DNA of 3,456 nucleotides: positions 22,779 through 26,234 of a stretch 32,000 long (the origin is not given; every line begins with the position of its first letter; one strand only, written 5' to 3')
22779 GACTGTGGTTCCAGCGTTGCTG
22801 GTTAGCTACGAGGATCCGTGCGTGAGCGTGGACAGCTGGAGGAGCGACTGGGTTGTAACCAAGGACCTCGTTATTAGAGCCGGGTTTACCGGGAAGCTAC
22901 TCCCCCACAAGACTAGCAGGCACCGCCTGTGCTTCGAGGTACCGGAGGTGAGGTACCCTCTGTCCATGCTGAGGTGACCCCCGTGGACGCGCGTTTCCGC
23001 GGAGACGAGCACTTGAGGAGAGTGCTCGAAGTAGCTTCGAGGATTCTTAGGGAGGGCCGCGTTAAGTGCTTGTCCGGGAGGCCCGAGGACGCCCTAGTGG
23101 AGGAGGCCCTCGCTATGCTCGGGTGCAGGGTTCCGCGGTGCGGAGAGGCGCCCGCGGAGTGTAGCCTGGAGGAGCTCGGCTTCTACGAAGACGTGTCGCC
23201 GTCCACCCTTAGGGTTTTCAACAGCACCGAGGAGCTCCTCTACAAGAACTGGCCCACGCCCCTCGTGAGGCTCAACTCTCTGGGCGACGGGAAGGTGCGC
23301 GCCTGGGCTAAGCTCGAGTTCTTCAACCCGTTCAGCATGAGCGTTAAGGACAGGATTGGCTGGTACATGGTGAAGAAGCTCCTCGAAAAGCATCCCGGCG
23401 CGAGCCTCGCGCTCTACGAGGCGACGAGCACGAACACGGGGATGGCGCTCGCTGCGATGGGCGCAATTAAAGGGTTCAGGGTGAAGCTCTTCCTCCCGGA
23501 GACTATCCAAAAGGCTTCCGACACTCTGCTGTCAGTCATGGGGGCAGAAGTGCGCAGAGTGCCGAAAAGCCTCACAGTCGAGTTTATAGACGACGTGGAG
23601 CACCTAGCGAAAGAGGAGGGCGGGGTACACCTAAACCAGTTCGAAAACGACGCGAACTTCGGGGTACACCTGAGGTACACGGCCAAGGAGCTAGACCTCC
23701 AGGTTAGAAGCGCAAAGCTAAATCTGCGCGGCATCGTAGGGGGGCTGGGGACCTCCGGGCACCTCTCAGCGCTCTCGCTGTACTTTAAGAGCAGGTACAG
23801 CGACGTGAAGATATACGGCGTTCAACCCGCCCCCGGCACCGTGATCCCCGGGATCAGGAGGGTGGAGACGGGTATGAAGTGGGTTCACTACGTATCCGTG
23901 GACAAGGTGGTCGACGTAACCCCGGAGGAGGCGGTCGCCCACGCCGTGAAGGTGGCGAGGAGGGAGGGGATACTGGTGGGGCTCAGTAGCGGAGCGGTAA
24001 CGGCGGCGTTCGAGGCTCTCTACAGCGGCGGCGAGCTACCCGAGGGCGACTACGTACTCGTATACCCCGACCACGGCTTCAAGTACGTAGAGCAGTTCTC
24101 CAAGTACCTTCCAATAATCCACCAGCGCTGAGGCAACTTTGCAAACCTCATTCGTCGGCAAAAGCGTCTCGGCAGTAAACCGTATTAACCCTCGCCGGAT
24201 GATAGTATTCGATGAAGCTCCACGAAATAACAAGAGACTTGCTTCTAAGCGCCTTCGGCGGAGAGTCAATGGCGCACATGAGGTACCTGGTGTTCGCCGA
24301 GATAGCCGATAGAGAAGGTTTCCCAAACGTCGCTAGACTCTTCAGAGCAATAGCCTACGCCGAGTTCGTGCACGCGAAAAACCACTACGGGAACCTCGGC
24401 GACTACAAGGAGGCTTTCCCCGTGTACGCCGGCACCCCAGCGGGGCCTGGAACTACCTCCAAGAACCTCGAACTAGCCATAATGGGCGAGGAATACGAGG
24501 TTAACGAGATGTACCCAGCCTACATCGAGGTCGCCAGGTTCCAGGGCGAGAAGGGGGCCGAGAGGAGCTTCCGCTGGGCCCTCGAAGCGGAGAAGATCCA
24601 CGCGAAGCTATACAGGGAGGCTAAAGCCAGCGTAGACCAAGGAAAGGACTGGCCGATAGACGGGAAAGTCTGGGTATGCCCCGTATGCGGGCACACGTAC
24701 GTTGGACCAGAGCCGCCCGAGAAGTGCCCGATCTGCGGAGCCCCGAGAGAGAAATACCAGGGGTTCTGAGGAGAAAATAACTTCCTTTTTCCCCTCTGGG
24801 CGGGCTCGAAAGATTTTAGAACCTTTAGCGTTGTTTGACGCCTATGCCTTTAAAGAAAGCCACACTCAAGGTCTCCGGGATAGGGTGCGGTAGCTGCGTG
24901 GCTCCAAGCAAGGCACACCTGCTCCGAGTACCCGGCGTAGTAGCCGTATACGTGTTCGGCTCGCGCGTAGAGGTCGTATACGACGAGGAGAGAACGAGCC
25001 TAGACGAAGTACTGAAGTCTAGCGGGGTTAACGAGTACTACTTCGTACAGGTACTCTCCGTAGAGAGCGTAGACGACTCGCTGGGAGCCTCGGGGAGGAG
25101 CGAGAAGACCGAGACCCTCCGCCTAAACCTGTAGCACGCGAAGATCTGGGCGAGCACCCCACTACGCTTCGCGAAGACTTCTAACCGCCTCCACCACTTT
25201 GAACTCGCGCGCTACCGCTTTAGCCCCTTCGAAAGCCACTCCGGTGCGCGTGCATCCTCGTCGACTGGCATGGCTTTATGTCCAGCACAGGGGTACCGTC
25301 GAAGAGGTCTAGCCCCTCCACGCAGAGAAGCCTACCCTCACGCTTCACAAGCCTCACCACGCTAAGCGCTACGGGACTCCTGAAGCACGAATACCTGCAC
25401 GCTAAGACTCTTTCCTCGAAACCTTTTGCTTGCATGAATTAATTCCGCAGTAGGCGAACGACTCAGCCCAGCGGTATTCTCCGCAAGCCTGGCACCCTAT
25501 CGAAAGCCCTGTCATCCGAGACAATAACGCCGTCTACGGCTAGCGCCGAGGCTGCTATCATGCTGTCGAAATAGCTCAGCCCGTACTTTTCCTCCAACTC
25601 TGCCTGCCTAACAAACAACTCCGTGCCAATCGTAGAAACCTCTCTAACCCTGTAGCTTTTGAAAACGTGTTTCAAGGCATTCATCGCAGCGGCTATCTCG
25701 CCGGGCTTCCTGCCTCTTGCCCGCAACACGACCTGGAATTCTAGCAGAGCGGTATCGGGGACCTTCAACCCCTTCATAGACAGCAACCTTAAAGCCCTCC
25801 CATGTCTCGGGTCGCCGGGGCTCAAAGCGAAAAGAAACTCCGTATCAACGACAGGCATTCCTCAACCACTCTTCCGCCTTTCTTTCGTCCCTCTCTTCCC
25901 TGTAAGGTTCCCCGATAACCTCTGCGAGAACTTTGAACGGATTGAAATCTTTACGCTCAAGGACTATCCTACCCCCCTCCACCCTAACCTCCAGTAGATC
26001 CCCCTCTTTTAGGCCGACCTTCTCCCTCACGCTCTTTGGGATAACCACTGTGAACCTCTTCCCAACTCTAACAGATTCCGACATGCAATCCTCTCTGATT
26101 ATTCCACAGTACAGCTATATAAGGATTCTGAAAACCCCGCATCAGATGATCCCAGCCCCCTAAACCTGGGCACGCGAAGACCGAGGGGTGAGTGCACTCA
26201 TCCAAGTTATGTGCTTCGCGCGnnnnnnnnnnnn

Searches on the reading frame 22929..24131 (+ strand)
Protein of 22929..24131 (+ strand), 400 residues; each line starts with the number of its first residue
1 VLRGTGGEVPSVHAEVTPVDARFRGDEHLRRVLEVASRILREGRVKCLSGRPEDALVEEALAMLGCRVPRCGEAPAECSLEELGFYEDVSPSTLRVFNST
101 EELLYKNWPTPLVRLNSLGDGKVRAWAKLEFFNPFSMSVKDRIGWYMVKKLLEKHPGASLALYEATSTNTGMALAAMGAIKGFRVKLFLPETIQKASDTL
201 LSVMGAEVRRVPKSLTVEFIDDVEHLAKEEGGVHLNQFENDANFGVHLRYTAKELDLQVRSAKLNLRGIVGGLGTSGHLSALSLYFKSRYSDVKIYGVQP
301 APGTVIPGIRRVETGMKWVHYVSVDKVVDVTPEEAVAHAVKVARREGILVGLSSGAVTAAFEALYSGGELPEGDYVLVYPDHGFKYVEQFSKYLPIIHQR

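Call 46: search_protein_families(library=pfam, proteins=[window:22929-24131:+], max_evalue=0.001)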
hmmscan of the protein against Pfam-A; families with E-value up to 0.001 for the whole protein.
window:22929-24131:+ (400 aa): 1 family
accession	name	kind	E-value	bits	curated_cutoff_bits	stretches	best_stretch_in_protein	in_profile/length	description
PF00291.31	PALP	-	1.1e-50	173.1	35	1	107-379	5-293/295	Pyridoxal-phosphate dependent enzyme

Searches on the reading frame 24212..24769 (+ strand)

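Call 46: search_protein_families(library=pfam, proteins=[window:24212-24769:+], max_evalue=0.001)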
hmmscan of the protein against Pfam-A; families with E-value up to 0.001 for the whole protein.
window:24212-24769:+ (185 aa): 2 families
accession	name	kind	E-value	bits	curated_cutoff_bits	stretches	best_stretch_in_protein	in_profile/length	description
PF02915.23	Rubrerythrin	-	6.3e-30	104.8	22.8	1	9-137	1-136/137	Rubrerythrin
PF21349.2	RUBY_RBDX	-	6.3e-13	48.4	26.5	1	154-182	1-29/30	Rubrerythrin, rubredoxin-like domain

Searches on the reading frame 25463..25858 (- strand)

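Call 46: search_protein_families(library=pfam, proteins=[window:25463-25858:-], max_evalue=0.001)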
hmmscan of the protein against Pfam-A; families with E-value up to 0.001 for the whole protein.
window:25463-25858:- (131 aa): 1 family
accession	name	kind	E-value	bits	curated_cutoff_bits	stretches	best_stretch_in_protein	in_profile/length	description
PF01850.27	PIN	-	4.7e-13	50.2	23.6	1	3-124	2-119/120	PIN domain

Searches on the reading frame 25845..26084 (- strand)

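Call 46: search_protein_families(library=pfam, proteins=[window:25845-26084:-], max_evalue=0.001)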
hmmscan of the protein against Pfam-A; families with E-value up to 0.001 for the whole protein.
window:25845-26084:- (79 aa): 1 family
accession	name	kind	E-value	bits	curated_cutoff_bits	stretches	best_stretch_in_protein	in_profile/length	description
PF04014.23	MazE_antitoxin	-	1.6e-13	50.8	24.7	1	5-46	2-44/48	Antidote-toxin recognition MazE, bacterial antitoxin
